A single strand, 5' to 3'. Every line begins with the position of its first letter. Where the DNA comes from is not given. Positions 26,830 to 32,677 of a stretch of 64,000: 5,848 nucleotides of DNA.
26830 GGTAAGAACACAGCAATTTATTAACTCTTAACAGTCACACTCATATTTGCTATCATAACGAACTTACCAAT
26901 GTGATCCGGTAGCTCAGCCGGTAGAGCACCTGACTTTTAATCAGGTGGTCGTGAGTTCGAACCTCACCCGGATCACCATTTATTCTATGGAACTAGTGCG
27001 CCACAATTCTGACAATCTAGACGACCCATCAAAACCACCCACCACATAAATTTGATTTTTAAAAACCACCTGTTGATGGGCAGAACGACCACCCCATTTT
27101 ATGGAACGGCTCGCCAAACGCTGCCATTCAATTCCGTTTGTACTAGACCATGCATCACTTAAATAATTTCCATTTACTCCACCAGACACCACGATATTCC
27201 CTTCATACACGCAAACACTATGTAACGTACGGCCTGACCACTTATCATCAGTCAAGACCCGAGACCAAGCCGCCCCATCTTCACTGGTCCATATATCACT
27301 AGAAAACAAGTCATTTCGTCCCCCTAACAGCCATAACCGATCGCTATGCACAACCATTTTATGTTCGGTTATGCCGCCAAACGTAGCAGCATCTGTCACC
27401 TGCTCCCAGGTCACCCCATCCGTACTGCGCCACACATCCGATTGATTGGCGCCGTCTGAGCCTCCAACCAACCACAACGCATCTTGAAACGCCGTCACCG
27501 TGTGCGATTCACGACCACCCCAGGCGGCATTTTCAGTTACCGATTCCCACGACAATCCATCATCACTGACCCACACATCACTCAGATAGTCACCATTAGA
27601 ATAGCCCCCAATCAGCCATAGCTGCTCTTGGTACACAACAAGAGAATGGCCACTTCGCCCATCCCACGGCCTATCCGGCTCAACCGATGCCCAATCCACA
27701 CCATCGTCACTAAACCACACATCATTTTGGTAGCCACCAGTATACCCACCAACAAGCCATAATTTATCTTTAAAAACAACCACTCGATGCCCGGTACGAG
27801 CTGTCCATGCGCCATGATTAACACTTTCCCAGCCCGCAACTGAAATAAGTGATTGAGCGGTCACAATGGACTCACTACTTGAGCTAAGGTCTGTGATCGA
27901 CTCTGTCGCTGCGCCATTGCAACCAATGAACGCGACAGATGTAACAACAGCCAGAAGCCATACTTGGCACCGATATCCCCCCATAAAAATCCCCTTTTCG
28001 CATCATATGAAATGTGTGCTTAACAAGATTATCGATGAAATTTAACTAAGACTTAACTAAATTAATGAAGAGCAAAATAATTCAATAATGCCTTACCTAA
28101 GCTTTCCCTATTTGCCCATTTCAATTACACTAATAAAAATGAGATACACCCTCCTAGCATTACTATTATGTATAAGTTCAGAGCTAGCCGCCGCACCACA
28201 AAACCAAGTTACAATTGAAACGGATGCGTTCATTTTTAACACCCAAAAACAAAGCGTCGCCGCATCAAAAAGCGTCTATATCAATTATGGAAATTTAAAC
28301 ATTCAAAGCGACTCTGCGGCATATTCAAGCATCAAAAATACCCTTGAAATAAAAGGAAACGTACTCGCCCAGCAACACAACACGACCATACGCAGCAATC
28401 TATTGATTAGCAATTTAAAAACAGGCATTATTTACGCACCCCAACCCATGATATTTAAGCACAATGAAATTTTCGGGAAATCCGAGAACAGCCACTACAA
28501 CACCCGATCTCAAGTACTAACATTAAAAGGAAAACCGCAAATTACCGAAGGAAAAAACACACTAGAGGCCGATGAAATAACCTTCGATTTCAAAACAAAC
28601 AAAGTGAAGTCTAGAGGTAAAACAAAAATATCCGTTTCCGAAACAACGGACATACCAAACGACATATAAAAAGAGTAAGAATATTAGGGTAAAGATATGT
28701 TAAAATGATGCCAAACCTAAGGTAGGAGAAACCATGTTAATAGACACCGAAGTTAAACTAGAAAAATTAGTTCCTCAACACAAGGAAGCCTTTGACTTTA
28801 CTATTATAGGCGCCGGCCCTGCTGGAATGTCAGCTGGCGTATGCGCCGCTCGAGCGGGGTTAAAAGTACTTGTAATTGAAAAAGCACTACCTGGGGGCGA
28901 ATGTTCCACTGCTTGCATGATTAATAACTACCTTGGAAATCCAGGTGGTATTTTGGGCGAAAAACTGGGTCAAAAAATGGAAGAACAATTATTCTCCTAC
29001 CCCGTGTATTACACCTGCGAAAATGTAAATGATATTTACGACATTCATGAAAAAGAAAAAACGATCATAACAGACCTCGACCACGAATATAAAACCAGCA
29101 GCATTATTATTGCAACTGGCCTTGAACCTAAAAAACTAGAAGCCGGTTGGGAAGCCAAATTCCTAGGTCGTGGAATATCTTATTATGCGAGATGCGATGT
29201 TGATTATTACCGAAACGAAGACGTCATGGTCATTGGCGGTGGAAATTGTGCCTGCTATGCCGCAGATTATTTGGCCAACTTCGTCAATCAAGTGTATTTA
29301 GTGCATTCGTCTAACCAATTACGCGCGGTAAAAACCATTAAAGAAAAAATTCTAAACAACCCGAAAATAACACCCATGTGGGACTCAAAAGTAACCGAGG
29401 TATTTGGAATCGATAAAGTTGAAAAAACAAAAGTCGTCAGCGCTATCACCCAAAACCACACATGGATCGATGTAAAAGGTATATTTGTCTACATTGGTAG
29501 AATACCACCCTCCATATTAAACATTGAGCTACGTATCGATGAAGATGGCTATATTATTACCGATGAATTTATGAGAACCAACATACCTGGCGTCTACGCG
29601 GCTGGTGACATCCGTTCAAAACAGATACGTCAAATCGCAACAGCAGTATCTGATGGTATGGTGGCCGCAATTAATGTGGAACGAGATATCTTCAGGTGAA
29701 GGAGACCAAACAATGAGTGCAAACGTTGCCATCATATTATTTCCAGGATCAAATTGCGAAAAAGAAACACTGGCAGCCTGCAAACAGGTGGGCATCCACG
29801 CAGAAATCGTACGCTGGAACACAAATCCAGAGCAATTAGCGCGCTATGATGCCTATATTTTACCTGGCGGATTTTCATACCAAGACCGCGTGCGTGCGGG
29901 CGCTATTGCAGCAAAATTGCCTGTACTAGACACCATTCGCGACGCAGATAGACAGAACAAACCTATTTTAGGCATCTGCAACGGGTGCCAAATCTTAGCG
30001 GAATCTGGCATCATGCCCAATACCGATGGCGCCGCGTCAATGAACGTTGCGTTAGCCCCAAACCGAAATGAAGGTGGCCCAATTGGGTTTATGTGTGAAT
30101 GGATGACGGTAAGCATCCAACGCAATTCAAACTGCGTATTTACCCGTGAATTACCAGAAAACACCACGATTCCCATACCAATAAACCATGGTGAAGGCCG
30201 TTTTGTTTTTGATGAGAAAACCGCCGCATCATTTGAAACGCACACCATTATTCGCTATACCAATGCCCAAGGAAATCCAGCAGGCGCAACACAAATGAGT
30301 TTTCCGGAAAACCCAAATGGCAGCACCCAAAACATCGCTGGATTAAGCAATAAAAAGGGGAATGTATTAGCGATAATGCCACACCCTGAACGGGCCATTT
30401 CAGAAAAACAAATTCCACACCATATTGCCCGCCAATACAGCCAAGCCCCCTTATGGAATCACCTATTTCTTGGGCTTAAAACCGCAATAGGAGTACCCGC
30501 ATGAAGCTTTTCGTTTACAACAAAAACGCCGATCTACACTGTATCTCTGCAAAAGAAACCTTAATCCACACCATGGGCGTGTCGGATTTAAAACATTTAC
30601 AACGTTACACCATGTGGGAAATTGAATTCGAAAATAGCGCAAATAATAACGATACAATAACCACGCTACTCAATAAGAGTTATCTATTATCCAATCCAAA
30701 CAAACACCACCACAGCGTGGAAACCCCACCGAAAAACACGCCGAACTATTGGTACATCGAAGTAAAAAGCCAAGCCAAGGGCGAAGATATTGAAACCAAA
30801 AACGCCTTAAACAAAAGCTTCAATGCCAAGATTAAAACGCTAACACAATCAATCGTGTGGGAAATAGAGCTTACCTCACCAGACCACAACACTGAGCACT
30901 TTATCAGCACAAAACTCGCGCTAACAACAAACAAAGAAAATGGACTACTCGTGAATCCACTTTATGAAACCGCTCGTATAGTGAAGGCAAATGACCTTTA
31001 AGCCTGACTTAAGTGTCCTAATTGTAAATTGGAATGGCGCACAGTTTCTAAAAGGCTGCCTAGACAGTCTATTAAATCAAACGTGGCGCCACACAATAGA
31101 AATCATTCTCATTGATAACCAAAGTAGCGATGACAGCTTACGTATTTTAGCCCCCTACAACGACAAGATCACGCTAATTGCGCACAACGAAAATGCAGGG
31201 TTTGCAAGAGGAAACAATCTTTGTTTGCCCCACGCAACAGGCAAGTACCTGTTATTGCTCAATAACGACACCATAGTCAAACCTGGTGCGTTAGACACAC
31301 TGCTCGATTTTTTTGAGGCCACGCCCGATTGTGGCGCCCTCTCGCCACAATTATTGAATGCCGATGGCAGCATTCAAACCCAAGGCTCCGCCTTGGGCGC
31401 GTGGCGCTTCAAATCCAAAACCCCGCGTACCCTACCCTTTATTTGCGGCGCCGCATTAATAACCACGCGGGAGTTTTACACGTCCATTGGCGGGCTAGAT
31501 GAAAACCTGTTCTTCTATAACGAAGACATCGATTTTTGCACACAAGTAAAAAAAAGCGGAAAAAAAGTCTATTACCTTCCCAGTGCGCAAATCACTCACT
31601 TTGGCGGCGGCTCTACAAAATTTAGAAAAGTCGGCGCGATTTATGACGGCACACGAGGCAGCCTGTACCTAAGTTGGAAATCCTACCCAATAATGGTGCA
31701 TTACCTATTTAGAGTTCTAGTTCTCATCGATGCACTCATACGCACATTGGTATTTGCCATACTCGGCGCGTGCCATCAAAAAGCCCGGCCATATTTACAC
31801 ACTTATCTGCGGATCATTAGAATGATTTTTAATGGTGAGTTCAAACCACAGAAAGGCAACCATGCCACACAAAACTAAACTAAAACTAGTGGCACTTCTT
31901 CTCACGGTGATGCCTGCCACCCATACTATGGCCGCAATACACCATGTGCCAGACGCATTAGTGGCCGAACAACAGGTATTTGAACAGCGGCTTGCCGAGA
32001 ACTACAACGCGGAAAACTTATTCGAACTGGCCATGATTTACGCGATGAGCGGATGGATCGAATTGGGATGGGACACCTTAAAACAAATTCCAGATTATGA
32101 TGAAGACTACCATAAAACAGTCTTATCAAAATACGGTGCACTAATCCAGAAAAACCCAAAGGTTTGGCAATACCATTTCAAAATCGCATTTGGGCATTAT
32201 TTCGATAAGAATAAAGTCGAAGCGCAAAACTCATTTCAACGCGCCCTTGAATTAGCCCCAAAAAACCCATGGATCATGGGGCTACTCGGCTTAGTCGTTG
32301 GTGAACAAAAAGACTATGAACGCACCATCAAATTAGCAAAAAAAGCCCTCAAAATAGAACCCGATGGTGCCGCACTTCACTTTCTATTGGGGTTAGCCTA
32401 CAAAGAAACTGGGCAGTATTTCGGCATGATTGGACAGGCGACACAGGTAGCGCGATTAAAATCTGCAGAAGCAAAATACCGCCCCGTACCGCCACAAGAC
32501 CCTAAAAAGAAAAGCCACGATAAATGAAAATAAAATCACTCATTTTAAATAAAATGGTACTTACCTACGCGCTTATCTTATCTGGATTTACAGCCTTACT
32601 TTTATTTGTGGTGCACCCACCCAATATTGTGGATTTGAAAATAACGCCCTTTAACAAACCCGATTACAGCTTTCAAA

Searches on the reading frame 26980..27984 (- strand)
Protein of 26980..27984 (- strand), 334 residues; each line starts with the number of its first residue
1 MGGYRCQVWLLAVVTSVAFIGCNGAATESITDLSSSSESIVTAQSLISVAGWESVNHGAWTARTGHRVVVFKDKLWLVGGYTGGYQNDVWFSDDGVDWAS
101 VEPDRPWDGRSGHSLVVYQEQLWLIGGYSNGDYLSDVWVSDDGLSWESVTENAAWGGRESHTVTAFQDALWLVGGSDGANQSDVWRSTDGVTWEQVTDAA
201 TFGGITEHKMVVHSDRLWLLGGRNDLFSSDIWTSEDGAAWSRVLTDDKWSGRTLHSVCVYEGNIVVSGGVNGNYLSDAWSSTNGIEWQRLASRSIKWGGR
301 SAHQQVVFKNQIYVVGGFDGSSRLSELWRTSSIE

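Call 8: search_protein_families(library=pfam, max_evalue=0.1, proteins=[window:26983-27984:-])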
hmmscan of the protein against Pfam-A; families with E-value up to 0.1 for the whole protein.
seq(334 aa): 9 families
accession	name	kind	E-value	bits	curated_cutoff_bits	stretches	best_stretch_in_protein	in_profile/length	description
PF24681.1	Kelch_KLHDC2_KLHL20_DRC7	-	4.1e-31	108.4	50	2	60-222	48-221/221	KLHDC2/KLHL20/DRC7 Kelch-repeats domain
PF01344.31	Kelch_1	-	2.7e-29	100.7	20.1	4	110-139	2-31/46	Kelch motif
PF24981.1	Beta-prop_ATRN-LZTR1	-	1.5e-21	77.3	50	5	97-152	26-85/289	Attractin/LZTR1 beta-propeller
PF13964.12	Kelch_6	-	1.1e-17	63.8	25.3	2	110-149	2-43/50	Kelch motif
PF13418.12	Kelch_4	-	2.8e-17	62.8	21.6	1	109-139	1-33/49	Galactose oxidase, central domain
PF07646.21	Kelch_2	-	4.2e-15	55.3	21.3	3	63-99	2-35/48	Kelch motif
PF13854.13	Kelch_HCF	-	1.4e-08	34.9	113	2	252-319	185-259/345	Host cell factor, Kelch-repeats domain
PF13415.12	Kelch_3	-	5.7e-08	33.2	22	1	310-329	2-22/48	Galactose oxidase, central domain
PF19755.4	DUF6242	-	7.6e-06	26.4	29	1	189-287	126-217/217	Domain of unknown function (DUF6242)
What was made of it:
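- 26980..27984 (-): Locus 1: intact Kelch lipoprotein gene, 334 aa. It has a signal peptide with lipobox FIGC (Cys22), a Ser-rich linker and six Kelch blades of 47-48 aa. Pfam Kelch_1 100.7 bits and PF24681 108.4 bits (call 8).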

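Call 9: search_protein_families(library=ncbifam, max_evalue=0.1, proteins=[window:26983-27984:-])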
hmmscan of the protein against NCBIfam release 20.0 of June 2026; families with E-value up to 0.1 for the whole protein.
seq(334 aa): 2 families
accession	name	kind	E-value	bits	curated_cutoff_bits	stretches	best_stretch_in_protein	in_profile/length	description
NF053688.1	BamI_Bacteroidota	equivalog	2.7e-10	40.1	370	2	89-187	331-445/452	BamI family beta-barrel-assembly machinery protein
TIGR03548.1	mutarot_permut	subfamily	0.037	13.2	243.2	0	202-292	157-254/323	cyclically-permuted mutarotase family protein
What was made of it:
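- Closest known: NanM/YjhT N-acetylneuraminate mutarotase. Same: A periplasmic bacterial six-bladed Kelch propeller, with weak HMM hits (calls 8, 9).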

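Call 12: find_encoding_contigs(protein=window:26980-27984:-, flank=3000, max_places=5)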
Protein window:26980-27984:- (334 aa): 2 contigs read that carry it; 2 places shown.
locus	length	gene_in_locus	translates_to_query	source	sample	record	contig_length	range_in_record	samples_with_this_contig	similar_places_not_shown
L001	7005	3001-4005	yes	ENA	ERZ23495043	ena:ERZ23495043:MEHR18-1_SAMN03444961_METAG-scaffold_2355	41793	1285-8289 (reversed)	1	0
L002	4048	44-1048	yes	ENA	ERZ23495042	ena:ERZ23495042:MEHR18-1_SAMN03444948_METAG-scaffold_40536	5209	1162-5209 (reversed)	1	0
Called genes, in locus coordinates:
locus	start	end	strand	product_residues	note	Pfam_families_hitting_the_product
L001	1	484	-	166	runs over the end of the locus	-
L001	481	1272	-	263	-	PF13507:GATase_5, PF00117:GATase, PF01174:SNO (faint), PF01965:DJ-1_PfpI (weak), PF07685:GATase_3 (weak)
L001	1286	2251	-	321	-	PF01946:Thi4 (weak), PF00890:FAD_binding_2 (weak), PF01266:DAO (weak), PF01494:FAD_binding_3 (weak), PF07992:Pyr_redox_2, PF12831:FAD_oxidored, PF13738:Pyr_redox_3, PF00070:Pyr_redox, +4 more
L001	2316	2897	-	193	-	PF03968:LptD_N, PF06835:LptC (weak)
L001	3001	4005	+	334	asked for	-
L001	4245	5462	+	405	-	PF00375:SDF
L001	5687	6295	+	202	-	PF01966:HD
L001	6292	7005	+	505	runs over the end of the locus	PF03816:LytR_cpsA_psr, PF13399:LytR_C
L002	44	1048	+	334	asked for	-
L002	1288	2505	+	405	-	PF00375:SDF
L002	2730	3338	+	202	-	PF01966:HD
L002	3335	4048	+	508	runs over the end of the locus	-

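Call 42: search_solved_structures(query=window:26980-27984:-, max_evalue=0.001)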
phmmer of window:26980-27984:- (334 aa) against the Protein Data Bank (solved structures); distinct sequences matched with E-value up to 0.001: 79 (the best 60 are shown).
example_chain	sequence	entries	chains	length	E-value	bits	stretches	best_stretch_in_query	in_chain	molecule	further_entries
9mey_B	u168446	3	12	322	8.7e-16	60.9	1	63-180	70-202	Leucine-zipper-like transcriptional regulator 1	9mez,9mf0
8pjr_A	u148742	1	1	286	2.8e-12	49.3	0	60-142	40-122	SAKe6AC-LB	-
8pjw_A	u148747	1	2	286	1.6e-10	43.5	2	60-198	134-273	SAKe6FE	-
7pvp_A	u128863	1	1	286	1.3e-09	40.6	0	60-141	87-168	SAKe6BC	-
7onc_A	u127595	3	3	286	4.2e-09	38.9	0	60-178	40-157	SAKe6BE | S6BE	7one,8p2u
7op4_A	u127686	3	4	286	9.8e-09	37.7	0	61-141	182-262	SAKe6BE-3HH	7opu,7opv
8cia_B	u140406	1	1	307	2.9e-08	36.1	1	120-329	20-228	Kelch like family member 20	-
8cia_E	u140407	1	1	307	3e-08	36.1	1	120-329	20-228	Kelch like family member 20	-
8cia_A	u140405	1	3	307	3.1e-08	36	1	120-329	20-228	Kelch-like protein 20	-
9y8j_A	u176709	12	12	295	4e-08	35.6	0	59-199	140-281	Kelch-like protein 12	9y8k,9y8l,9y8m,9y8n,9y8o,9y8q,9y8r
2vpj_A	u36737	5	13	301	4.4e-08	35.5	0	59-199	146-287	KELCH-LIKE PROTEIN 12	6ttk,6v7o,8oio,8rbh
8pjx_A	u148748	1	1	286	5.2e-08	35.3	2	61-186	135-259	SAKe6FR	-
7q58_A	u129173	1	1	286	7.1e-08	34.8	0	64-135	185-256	SAKe6BR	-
6hrl_A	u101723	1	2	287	1.6e-07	33.7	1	119-327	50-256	Kelch-like protein 17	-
5yq4_A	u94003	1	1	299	3e-07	32.8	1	120-329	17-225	Kelch-like protein 20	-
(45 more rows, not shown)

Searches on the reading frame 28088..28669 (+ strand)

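Call 50: search_protein_families(library=pfam, max_evalue=1, proteins=[window:28088-28669:+])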
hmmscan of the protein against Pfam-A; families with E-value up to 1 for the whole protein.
window:28088-28669:+ (193 aa): 4 families
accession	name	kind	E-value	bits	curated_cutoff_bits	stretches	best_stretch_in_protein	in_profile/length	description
PF03968.19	LptD_N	-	1.5e-12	48.2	20.4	1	71-171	1-112/113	LptA/(LptD N-terminal domain) LPS transport protein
PF06835.18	LptC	-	4.5e-07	30.1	21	1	70-149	85-169/175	Lipopolysaccharide-assembly, LptC-related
PF13100.11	OstA_2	-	0.00038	20.5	21.2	1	87-169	24-107/158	OstA-like protein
PF14262.12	Cthe_2159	-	0.098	12.4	25.8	1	41-180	146-255/262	Carbohydrate-binding domain-containing protein Cthe_2159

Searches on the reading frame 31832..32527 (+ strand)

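Call 50: search_protein_families(library=pfam, max_evalue=1, proteins=[window:31832-32527:+])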
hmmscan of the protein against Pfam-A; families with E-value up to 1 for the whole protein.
window:31832-32527:+ (231 aa): 14 families
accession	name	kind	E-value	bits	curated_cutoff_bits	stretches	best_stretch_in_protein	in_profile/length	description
PF13431.12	TPR_17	-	5.5e-12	45.4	24.4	2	168-196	1-29/34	Tetratricopeptide repeat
PF13414.12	TPR_11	-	1.3e-10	41.2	26.8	2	159-194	7-42/42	TPR repeat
PF07719.23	TPR_2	-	1e-09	38.2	27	1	113-145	2-34/34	Tetratricopeptide repeat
PF14559.12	TPR_19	-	1.6e-08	35.2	25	2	158-196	3-41/68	Tetratricopeptide repeat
PF00515.34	TPR_1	-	1.9e-07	31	27.8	2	151-178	6-33/34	Tetratricopeptide repeat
PF13181.12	TPR_8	-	5.9e-05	23.4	25.7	0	130-145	19-34/34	Tetratricopeptide repeat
PF13428.12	TPR_14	-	0.00012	22.8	23.5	0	158-187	13-42/44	Tetratricopeptide repeat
PF13424.12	TPR_12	-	0.00039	21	30.1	2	123-175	14-74/77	Tetratricopeptide repeat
PF13432.12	TPR_16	-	0.0015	19.4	32.7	2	130-179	15-64/65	Tetratricopeptide repeat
PF23914.1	TPR_CcmH_CycH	-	0.015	15.5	42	1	127-196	65-137/158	Cytochrome c-type biogenesis protein H TPR domain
PF12895.13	ANAPC3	-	0.022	15.5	27.2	1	137-196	14-72/82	Anaphase-promoting complex, cyclosome, subunit 3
PF24575.1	TPR_Slam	-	0.083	13.8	35.2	0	93-135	62-104/104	Surface lipoprotein assembly modifier, N-terminal TPR repeats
PF11118.13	DUF2627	-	0.095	13.7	22.4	1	18-76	2-60/76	Protein of unknown function (DUF2627)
PF14853.12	Fis1_TPR_C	-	0.18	12.5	25.3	0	160-178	15-33/53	Fis1 C-terminal tetratricopeptide repeat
